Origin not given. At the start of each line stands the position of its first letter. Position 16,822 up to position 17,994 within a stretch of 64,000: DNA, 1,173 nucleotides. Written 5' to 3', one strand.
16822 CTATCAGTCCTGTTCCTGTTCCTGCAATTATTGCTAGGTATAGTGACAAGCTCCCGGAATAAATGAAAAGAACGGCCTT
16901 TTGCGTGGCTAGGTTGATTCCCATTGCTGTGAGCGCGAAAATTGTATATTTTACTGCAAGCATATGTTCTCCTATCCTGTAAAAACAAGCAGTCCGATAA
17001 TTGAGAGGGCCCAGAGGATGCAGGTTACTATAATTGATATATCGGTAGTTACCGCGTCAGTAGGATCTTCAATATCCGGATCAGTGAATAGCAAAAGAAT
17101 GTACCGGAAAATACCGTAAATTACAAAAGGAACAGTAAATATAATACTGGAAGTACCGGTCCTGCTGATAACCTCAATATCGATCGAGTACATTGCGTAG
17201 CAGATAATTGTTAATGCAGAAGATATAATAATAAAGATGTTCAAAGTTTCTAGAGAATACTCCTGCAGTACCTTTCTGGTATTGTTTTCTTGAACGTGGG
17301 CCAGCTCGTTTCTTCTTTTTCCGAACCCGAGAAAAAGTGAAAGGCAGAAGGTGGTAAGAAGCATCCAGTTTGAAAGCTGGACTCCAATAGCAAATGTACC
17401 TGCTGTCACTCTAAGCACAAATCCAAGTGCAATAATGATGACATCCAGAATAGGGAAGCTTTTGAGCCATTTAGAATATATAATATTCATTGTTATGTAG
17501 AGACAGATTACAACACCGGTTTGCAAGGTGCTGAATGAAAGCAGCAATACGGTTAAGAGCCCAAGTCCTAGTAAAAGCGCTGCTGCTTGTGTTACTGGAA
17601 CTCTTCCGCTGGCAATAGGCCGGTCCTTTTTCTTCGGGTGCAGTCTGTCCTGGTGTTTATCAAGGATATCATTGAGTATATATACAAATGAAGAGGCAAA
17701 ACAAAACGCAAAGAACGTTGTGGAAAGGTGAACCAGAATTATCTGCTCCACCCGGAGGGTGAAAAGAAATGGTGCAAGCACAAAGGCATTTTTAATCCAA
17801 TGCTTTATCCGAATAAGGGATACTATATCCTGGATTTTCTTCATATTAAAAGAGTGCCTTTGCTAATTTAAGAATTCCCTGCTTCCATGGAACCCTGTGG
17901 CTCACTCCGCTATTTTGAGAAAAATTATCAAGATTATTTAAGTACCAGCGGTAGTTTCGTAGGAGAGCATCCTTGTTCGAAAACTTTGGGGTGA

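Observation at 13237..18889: Convergent two-operon island that looks like a lipid-linked pentose (DPR/DPA-type) glycosylation system in a non-actinobacterial genome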

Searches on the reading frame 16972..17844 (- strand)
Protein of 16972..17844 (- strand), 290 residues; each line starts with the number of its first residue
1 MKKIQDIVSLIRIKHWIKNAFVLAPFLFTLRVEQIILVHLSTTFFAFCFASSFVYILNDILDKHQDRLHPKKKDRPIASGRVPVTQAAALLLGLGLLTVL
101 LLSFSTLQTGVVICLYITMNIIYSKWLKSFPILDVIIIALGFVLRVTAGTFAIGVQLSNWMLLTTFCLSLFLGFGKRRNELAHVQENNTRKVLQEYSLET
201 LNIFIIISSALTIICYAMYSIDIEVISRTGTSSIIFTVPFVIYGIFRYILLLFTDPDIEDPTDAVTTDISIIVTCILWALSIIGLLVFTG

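Call 3: search_protein_families(library=pfam, proteins=[window:16972-17844:-], max_evalue=0.01)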
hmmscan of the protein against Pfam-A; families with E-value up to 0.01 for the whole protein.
window:16972-17844:- (290 aa): 1 family
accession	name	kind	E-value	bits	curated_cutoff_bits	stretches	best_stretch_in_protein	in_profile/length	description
PF01040.23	UbiA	-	3.2e-23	82.7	34.2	1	37-176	19-159/250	UbiA prenyltransferase family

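Call 4: search_protein_families(library=ncbifam, proteins=[window:16972-17844:-], max_evalue=0.01)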
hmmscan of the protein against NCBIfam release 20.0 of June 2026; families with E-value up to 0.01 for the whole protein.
window:16972-17844:- (290 aa): 16 families
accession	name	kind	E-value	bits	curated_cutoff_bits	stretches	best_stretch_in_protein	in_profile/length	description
NF008977.0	PRK12324.1-2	equivalog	1.8e-75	254.1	234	1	5-286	3-287/297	decaprenyl-phosphate phosphoribosyltransferase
NF008978.0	PRK12324.1-4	equivalog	6.9e-57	192.8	207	1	6-282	34-315/322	decaprenyl-phosphate phosphoribosyltransferase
NF006088.0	PRK08238.1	equivalog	1.9e-49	168.6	351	1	3-279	191-474/482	UbiA family prenyltransferase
NF008976.0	PRK12324.1-1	equivalog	1.6e-40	139.4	474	1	6-281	20-298/306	decaprenyl-phosphate phosphoribosyltransferase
NF009523.0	PRK12884.1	equivalog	2.5e-14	53.1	269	1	2-169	2-166/279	prenyltransferase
TIGR01473.1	cyoE_ctaB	equivalog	1.2e-09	38.4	210.3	1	20-150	22-149/281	heme o synthase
TIGR01475.1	ubiA_other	subfamily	5.3e-09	35.9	180.8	1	3-169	1-166/282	UbiA-like polyprenyltransferase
NF009516.0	PRK12875.1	equivalog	4.8e-08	32.4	205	1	8-151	21-170/292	prenyltransferase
TIGR01474.1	ubiA_proteo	equivalog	4.4e-07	29.7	275.45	1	7-159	4-161/282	4-hydroxybenzoate octaprenyltransferase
NF035940.1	prenyl_rel_EboC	equivalog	8.9e-07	28.6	250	1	39-158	36-157/292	UbiA-like protein EboC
NF009521.0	PRK12882.1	equivalog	4.6e-06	26.1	296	1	6-141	7-140/280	geranylgeranylglycerol-phosphate geranylgeranyltransferase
NF003349.0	PRK04375.1-2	equivalog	7.2e-06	25.4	246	1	37-137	58-160/318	heme o synthase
NF009514.0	PRK12873.1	equivalog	2.9e-05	23.6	246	1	50-236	59-245/297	4-hydroxybenzoate polyprenyltransferase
NF005742.0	PRK07566.1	equivalog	0.00021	20.5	313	1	46-155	74-185/315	chlorophyll synthase ChlG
NF009526.0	PRK12888.1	equivalog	0.00055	19.4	364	1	5-140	16-153/301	4-hydroxybenzoate octaprenyltransferase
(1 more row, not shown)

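Call 5: search_solved_structures(query=window:16972-17844:-, max_evalue=0.01, show_alignments=1)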
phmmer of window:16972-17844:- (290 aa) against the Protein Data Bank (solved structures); distinct sequences matched with E-value up to 0.01: 4.
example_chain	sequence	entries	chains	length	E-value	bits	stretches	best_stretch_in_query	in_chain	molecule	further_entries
8j8j_D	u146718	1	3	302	1.3e-31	113.7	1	5-282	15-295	Decaprenyl-phosphate phosphoribosyltransferase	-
8j8k_A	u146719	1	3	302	4.1e-23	85.8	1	5-282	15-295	Decaprenyl-phosphate phosphoribosyltransferase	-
6m31_A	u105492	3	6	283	1.5e-05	28.2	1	1-177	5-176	Digeranylgeranylglyceryl phosphate synthase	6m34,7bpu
4tq3_A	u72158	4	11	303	0.0014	21.8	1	37-159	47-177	Prenyltransferase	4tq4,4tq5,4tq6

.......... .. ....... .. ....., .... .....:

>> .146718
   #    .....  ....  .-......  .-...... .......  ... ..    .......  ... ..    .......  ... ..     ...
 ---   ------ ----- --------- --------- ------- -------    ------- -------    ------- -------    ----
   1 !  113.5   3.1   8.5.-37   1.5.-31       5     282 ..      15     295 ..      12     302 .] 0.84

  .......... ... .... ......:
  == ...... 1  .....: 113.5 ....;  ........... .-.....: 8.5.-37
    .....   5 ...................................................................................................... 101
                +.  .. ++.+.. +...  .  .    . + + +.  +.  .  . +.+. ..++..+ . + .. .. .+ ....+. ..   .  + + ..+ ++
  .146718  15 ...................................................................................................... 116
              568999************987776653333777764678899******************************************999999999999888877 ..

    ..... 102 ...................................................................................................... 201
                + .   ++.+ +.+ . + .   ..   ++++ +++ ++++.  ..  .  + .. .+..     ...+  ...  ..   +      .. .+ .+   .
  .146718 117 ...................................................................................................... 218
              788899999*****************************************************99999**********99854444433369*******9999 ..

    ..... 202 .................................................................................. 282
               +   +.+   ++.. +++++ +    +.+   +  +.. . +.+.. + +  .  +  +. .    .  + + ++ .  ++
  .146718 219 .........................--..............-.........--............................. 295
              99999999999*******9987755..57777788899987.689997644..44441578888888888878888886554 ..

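Call 41: search_dna_similar(query=window:16972-17844:-, collection=plasmids, mode=protein, max_rows=25)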
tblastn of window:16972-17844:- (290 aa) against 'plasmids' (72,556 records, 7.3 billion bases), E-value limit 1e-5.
Records with a match: 95; places in all: 95; records where one place covers at least 80% of the query: 21.
Best place of each record, by identity: <60% 95.
By first word of the organism name: Rhizobium 36; Sinorhizobium 5; Salipiger 3; Cereibacter 3; Burkholderia 3; Sphingomonadaceae 3; Mesorhizobium 3; Natronococcus 2; Lactococcus 2; Streptomyces 2; and 28 more.
By predicted mobility (MOB-suite, as given by PLSDB): non-mobilizable 65; conjugative 21; mobilizable 9.
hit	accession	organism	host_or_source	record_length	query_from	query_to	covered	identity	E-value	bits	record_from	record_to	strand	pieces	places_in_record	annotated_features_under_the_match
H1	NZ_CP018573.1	Marivivens sp. JLT3646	cell culture,shallow-sea hydrothermal ...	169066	1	279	96%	38.1%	5e-41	158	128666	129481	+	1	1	decaprenyl-phosphate phosphoribosyltransferase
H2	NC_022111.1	Prevotella sp. oral taxon 299 str. F0039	Homo sapiens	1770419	4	281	96%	36.8%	2e-28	121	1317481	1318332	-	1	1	none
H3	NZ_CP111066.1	Chondrinema litorale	Seaweed,red alga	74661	4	281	96%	35.6%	4e-34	138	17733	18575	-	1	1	decaprenyl-phosphate phosphoribosyltransferase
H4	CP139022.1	Flammeovirgaceae bacterium SG7u.111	Seagrass,tissue sample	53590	6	281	95%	35.8%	5e-37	146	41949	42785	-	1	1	decaprenyl-phosphate phosphoribosyltransferase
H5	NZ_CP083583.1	Kovacikia minuta CCNUW1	cell culture,fresh water lake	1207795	8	288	97%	34.6%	3e-32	132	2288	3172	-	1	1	record has no annotation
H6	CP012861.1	Persicobacter sp. JZB09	cell culture,soil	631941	2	268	92%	35.8%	2e-35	142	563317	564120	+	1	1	record has no annotation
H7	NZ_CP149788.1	Haloterrigena sp. KLK7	cell culture,salt lake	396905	4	286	98%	33.7%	3e-31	129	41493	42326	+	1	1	decaprenyl-phosphate phosphoribosyltransferase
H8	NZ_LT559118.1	Nonomuraea gerenzanensis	-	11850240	2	285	98%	33.4%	8e-31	128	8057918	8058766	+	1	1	none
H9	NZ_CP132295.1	Natronococcus sp. AD-5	cell culture,sediment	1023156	1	286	99%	33.0%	2e-32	133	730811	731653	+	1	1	record has no annotation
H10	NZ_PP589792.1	Lactococcus sp.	Bacterial culture,Dairy environment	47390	11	286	95%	34.0%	2e-31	130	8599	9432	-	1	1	decaprenyl-phosphate phosphoribosyltransferase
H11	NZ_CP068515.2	Lactococcus cremoris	Whole organism,Dairy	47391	11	286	95%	34.0%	2e-31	130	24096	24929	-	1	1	decaprenyl-phosphate phosphoribosyltransferase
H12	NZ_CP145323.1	Rhodococcus ruber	-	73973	5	284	97%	32.5%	4e-25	112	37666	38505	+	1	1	decaprenyl-phosphate phosphoribosyltransferase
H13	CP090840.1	Streptomyces viridifaciens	Whole organism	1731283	12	279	92%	32.6%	8e-21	99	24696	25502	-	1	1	decaprenyl-phosphate phosphoribosyltransferase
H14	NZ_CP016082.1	Streptomyces sp. SAT1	Adenophora trachelioides Maxim.,single ...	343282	5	279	95%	31.5%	4e-24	108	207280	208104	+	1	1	UbiA prenyltransferase family protein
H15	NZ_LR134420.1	Legionella adelaidensis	environmental,Cooling tower water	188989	1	268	92%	32.1%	3e-26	115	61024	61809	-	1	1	decaprenyl-phosphate phosphoribosyltransferase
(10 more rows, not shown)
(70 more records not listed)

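Call 42: search_dna_similar(query=window:16972-17844:-, collection=phages, mode=protein, max_rows=15)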
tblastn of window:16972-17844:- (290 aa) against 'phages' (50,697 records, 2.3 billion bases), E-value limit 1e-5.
Records with a match: 1; places in all: 1; records where one place covers at least 80% of the query: 1.
Best place of each record, by identity: <60% 1.
By first word of the organism name: Bacteriophage 1.
By host as written in the record: - 1.
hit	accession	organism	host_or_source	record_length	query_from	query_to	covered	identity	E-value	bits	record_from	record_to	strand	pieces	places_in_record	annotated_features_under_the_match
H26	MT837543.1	Bacteriophage sp.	human fecal samples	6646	4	286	98%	37.2%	9e-36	141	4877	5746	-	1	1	record has no annotation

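Call 43: get_annotated_region(hit=H1, flank=7000)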
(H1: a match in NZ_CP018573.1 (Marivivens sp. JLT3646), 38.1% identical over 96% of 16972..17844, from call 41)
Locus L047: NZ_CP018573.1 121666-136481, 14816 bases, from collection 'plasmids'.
description: Marivivens sp. JLT3646 plasmid unnamed, complete sequence
organism: Marivivens sp. JLT3646 (NCBI taxid 1920883)
taxonomy: Bacteria; Pseudomonadota; Alphaproteobacteria; Rhodobacterales; Paracoccaceae; Marivivens; Marivivens sp. JLT3646
host: -; source: cell culture,shallow-sea hydrothermal system; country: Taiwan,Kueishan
typing (MOB-suite, as given by PLSDB): non-mobilizable
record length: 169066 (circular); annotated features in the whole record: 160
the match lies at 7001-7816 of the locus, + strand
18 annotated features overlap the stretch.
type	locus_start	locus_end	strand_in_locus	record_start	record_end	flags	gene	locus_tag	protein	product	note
CDS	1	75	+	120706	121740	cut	gmd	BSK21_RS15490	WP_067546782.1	GDP-mannose 4,6-dehydratase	GO:0000271 - polysaccharide biosynthetic process [Evidence IEA]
CDS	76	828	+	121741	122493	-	-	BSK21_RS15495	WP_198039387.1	hypothetical protein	-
CDS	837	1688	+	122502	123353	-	-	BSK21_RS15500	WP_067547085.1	GDP-mannose 4,6-dehydratase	-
CDS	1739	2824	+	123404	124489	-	-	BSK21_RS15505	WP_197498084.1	glycosyltransferase family 1 protein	-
CDS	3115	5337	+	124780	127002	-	-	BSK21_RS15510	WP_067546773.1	hypothetical protein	-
CDS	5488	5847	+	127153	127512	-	-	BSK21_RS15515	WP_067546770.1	EamA family transporter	-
CDS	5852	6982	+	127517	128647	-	-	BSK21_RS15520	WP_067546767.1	glycosyltransferase family 4 protein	-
CDS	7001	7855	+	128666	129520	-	-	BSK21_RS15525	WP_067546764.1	decaprenyl-phosphate phosphoribosyltransferase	-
CDS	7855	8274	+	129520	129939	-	-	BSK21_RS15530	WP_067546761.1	divergent PAP2 family protein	-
CDS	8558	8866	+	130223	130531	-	-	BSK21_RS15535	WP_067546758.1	hypothetical protein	-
CDS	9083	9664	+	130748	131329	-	-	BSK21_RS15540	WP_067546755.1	hypothetical protein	-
CDS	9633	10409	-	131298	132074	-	-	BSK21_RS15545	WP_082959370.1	LuxR family transcriptional regulator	-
CDS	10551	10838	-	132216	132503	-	-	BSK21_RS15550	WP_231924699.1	H-NS histone family protein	-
CDS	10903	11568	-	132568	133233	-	-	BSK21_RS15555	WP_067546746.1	tyrosine-type recombinase/integrase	GO:0015074 - DNA integration [Evidence IEA]; GO:0006310 - DNA recombination [Evidence IEA]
CDS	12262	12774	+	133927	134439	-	-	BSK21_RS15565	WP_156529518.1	hypothetical protein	-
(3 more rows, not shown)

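Call 44: get_annotated_region(hit=H3, flank=7000)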
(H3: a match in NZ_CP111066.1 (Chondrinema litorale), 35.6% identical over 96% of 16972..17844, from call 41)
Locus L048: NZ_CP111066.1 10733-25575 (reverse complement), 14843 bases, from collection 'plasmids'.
description: Chondrinema litorale strain WSW3-B12 plasmid unnamed24, complete sequence
organism: Chondrinema litorale (NCBI taxid 2994555)
taxonomy: Bacteria; Bacteroidota; Cytophagia; Cytophagales; Flammeovirgaceae; Chondrinema; Chondrinema litorale
host: -; source: Seaweed,red alga; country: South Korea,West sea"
typing (MOB-suite, as given by PLSDB): non-mobilizable
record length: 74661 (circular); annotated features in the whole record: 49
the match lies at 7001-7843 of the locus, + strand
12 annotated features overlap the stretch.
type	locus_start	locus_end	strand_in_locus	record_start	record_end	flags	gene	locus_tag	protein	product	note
CDS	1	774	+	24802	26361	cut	-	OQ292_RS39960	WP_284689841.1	hypothetical protein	-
CDS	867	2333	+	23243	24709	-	-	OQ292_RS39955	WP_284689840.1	DUF2723 domain-containing protein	-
CDS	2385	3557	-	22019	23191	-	-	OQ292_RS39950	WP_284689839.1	IS3 family transposase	-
CDS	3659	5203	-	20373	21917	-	-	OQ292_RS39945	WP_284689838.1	glycosyltransferase family 39 protein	-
CDS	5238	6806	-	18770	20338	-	-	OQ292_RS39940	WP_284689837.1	hypothetical protein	-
CDS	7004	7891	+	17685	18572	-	-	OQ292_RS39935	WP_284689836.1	decaprenyl-phosphate phosphoribosyltransferase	-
CDS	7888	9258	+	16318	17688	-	-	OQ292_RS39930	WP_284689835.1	FAD-binding oxidoreductase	-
CDS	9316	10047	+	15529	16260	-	-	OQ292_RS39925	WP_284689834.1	SDR family oxidoreductase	-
CDS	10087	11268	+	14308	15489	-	-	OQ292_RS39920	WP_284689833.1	acyltransferase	-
CDS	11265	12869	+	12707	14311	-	-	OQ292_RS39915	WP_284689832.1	glycosyltransferase family 39 protein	-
CDS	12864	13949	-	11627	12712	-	-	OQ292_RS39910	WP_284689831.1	acyltransferase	-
CDS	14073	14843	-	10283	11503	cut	-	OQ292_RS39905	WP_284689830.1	hypothetical protein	-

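Call 45: get_annotated_region(hit=H10, flank=7000)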
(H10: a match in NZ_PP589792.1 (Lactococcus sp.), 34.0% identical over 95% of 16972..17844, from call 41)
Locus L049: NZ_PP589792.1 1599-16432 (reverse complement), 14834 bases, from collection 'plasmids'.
description: Lactococcus sp. strain LLF27 plasmid pLLF27D, complete sequence
organism: Lactococcus sp. (NCBI taxid 44273)
taxonomy: Bacteria; Bacillota; Bacilli; Lactobacillales; Streptococcaceae; Lactococcus; Lactococcus sp.
host: -; source: Bacterial culture,Dairy environment; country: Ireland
typing (MOB-suite, as given by PLSDB): mobilizable; replicon rep_cluster_414,rep_cluster_656; relaxase MOBP,MOB_Unknown
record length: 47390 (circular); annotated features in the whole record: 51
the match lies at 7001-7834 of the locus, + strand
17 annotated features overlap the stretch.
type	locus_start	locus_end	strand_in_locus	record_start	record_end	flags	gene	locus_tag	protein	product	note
CDS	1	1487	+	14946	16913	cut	-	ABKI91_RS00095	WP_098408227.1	capsular polysaccharide synthesis protein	-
CDS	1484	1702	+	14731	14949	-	-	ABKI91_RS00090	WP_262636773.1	hypothetical protein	-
CDS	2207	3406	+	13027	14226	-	-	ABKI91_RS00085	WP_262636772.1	O-antigen ligase family protein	-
CDS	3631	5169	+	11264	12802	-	-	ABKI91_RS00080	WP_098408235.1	oligosaccharide flippase family protein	-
CDS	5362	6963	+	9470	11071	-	-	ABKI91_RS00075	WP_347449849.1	hypothetical protein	-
CDS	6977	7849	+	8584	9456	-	-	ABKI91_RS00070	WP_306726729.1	decaprenyl-phosphate phosphoribosyltransferase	-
CDS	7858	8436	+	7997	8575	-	-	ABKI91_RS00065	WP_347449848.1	HAD-IB family phosphatase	GO:0008152 - metabolic process [Evidence IEA]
CDS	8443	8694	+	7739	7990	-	-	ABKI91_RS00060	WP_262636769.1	GtrA family protein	GO:0000271 - polysaccharide biosynthetic process [Evidence IEA]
CDS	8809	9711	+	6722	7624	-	-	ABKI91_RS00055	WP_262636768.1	phosphodiester glycosidase family protein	-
CDS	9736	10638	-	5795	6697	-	-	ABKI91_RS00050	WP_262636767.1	LCP family protein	-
CDS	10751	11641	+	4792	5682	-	-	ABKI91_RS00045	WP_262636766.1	IS982-like element IS982B family transposase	GO:0006313 - DNA transposition [Evidence IEA]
CDS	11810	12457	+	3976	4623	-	pcp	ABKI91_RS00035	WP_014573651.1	pyroglutamyl-peptidase I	GO:0030163 - protein catabolic process [Evidence IEA]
CDS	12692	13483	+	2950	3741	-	-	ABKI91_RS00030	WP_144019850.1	Type 1 glutamine amidotransferase-like domain-containing protein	GO:0006508 - proteolysis [Evidence IEA]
CDS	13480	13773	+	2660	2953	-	-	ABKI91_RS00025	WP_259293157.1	hypothetical protein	-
CDS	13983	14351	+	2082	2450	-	mobC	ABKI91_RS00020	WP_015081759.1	plasmid mobilization relaxosome protein MobC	-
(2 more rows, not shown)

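Call 57: search_protein_families(library=pfam, proteins=[L049:5362-6963:+], max_evalue=0.01)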
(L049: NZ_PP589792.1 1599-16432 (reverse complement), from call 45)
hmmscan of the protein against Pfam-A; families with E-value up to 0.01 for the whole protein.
L049:5362-6963:+ (533 aa): 0 families

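Call 87: search_protein_families(library=ncbifam, proteins=[L049:7858-8436:+], max_evalue=0.001)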
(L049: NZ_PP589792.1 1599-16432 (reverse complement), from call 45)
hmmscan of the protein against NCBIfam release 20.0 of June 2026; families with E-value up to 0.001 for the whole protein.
L049:7858-8436:+ (192 aa): 5 families
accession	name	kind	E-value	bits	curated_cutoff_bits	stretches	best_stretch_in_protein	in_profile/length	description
TIGR01490.1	HAD-SF-IB-hyp1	subfamily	4.2e-22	79.4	98.3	1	8-183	3-198/202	HAD-IB family hydrolase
TIGR01488.1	HAD-SF-IB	subfamily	2.6e-16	60.1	45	1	8-175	3-177/177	HAD-IB family phosphatase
NF052360.1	HolPasePseu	equivalog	1.2e-10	41.4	280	1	76-182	80-198/218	histidinol-phosphatase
NF052359.1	HolPaseNeis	equivalog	3e-07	30.4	400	1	75-182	79-201/221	histidinol-phosphatase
TIGR01545.1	YfhB_g-proteo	equivalog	9.5e-06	25.6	259.25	1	4-183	5-202/210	phosphatidylglycerophosphatase C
